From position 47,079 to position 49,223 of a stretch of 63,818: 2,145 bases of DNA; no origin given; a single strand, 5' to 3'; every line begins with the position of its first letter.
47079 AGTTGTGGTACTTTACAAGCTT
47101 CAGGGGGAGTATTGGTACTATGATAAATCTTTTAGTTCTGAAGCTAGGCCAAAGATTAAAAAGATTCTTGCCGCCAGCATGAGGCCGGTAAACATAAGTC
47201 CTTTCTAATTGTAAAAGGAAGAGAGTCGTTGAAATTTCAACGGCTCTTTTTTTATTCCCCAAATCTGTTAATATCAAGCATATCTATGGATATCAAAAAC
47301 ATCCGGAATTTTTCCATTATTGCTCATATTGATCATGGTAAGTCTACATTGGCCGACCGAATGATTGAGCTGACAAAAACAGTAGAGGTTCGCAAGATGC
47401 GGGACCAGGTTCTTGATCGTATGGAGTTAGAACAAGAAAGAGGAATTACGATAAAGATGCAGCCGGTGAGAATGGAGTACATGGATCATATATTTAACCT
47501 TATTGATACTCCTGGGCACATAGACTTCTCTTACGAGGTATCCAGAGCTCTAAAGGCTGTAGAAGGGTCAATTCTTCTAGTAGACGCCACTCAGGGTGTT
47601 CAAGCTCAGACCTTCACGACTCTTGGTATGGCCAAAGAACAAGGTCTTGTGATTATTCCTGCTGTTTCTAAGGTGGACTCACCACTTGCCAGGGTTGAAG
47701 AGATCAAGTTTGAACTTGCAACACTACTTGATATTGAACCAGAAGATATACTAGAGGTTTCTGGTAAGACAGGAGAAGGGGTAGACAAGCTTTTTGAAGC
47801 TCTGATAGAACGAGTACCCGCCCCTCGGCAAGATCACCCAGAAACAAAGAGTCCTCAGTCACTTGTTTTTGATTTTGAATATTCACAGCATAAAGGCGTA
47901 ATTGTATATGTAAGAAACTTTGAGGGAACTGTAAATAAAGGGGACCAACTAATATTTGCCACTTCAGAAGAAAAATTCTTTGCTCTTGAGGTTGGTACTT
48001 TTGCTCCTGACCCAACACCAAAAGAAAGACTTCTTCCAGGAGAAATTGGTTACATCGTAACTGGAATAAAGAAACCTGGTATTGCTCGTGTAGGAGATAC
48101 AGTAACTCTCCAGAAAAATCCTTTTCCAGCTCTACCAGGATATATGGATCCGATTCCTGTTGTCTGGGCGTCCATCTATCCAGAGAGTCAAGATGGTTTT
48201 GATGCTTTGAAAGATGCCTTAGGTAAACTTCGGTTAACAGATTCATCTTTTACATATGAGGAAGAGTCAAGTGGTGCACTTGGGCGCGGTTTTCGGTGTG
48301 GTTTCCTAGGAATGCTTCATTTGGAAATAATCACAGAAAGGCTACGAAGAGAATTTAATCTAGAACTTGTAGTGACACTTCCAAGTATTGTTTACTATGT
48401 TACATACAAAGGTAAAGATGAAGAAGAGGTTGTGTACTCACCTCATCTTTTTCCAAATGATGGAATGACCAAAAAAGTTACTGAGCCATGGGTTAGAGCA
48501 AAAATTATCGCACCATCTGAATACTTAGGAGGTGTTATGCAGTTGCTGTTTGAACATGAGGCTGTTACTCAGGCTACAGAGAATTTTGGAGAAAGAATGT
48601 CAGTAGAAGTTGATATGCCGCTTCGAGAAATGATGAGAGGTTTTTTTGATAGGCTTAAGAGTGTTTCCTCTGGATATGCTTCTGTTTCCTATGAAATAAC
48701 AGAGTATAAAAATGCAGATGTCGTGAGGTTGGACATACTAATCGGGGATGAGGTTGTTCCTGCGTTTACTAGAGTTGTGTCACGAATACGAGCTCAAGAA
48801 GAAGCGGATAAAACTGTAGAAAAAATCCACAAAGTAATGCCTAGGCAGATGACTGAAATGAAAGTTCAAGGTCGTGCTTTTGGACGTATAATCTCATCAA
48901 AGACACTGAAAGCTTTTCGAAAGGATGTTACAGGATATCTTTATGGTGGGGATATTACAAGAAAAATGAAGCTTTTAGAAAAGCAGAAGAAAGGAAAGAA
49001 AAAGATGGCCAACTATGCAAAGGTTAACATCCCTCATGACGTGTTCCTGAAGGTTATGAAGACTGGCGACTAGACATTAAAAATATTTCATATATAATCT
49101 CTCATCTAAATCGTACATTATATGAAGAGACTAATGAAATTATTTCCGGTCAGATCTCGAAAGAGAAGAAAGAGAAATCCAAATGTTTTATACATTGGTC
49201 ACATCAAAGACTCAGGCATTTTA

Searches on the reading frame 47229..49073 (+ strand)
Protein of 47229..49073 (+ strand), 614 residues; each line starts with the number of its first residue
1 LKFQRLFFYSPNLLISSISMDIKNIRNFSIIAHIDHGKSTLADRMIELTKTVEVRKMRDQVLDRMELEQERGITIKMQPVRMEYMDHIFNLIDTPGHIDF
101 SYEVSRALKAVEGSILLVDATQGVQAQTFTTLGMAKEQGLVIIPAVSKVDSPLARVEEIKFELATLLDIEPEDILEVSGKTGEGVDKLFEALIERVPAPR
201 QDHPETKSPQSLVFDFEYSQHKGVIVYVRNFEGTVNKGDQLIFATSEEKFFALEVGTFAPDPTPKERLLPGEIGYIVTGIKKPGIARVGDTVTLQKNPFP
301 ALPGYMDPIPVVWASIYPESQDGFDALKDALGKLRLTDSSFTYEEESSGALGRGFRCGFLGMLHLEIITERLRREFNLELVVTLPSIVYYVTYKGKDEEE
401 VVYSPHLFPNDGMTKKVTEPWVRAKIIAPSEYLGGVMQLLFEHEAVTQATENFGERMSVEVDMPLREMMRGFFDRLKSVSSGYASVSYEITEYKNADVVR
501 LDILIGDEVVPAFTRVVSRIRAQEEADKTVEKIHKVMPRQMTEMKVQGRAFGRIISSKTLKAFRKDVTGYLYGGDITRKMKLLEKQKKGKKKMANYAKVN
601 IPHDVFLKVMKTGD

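Call 19: search_protein_families(library=pfam, proteins=[window:47229-49073:+], max_evalue=0.0001)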
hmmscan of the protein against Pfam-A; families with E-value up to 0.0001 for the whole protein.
window:47229-49073:+ (614 aa): 6 families
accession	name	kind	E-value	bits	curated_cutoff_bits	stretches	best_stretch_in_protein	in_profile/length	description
PF00009.33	GTP_EFTU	-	1.1e-51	175.5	26.5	1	23-197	1-187/188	Elongation factor Tu GTP binding domain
PF06421.17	LepA_C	-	6.9e-31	107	29.7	1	507-611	3-107/107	GTP-binding protein LepA C-terminus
PF00679.30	EFG_C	-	2.3e-18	66.4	27.9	1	417-501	2-86/89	Elongation factor G C-terminus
PF03144.31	GTP_EFTU_D2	-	9.1e-08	32.9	30.3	1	223-293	1-73/73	Elongation factor Tu domain 2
PF14492.12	EFG_III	-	1.1e-07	32.2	27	1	308-382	2-73/75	Elongation Factor G, domain III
PF01926.29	MMR_HSR1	-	6.1e-05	23.5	21.9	0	36-137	10-102/113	50S ribosome-binding GTPase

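Call 20: find_homologous_proteins(query=window:47229-49073:+, max_evalue=1e-50)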
Query window:47229-49073:+ (614 aa): 8000 proteins with E <= 1e-50 among 8000 candidates; the best 120 are listed.
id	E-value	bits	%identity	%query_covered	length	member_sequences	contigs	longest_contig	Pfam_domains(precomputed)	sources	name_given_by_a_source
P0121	0.0e+0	1324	100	97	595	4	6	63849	PF00679.31,PF14492.13,PF06421.18,PF00009.34,PF03144.32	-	-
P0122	0.0e+0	1230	92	97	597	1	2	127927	PF01926.30,PF00679.31,PF14492.13,PF06421.18,PF00009.34,PF03144.32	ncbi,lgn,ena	-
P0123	0.0e+0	1230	91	97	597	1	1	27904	PF01926.30,PF00679.31,PF14492.13,PF06421.18,PF00009.34,PF03144.32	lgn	-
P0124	0.0e+0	1180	88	97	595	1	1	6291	PF01926.30,PF00679.31,PF14492.13,PF06421.18,PF00009.34,PF03144.32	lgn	-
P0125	0.0e+0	1179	87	97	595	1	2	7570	PF01926.30,PF00679.31,PF14492.13,PF06421.18,PF00009.34,PF03144.32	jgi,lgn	-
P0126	0.0e+0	1177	88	97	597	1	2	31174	PF01926.30,PF00679.31,PF14492.13,PF06421.18,PF00009.34,PF03144.32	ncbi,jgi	ncbi:MAG: GTP-binding protein LepA [Candidatus Paceibacteria bacterium]|jgi:GTP-binding protein LepA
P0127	0.0e+0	1174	88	97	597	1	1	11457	PF01926.30,PF00679.31,PF14492.13,PF06421.18,PF00009.34,PF03144.32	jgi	jgi:GTP-binding protein LepA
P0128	0.0e+0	1168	87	97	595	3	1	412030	PF01926.30,PF00679.31,PF14492.13,PF06421.18,PF00009.34,PF03144.32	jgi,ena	jgi:GTP-binding protein LepA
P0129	0.0e+0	1166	87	97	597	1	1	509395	PF01926.30,PF00679.31,PF14492.13,PF06421.18,PF00009.34,PF03144.32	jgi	jgi:GTP-binding protein LepA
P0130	0.0e+0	1119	87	93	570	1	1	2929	PF00679.31,PF14492.13,PF06421.18,PF00009.34,PF03144.32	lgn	-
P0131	4.1e-292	988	74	96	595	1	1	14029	PF00679.31,PF14492.13,PF06421.18,PF00009.34,PF03144.32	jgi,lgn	-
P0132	1.5e-291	986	75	96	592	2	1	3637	PF00679.31,PF14492.13,PF06421.18,PF00009.34,PF03144.32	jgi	jgi:GTP-binding protein LepA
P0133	2.4e-291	986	74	96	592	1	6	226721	PF00679.31,PF14492.13,PF06421.18,PF00009.34,PF03144.32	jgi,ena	-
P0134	9.3e-290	980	75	96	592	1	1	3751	PF00679.31,PF14492.13,PF06421.18,PF00009.34,PF03144.32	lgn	-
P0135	3.0e-289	979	74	96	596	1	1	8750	PF00679.31,PF14492.13,PF06421.18,PF00009.34,PF03144.32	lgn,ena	-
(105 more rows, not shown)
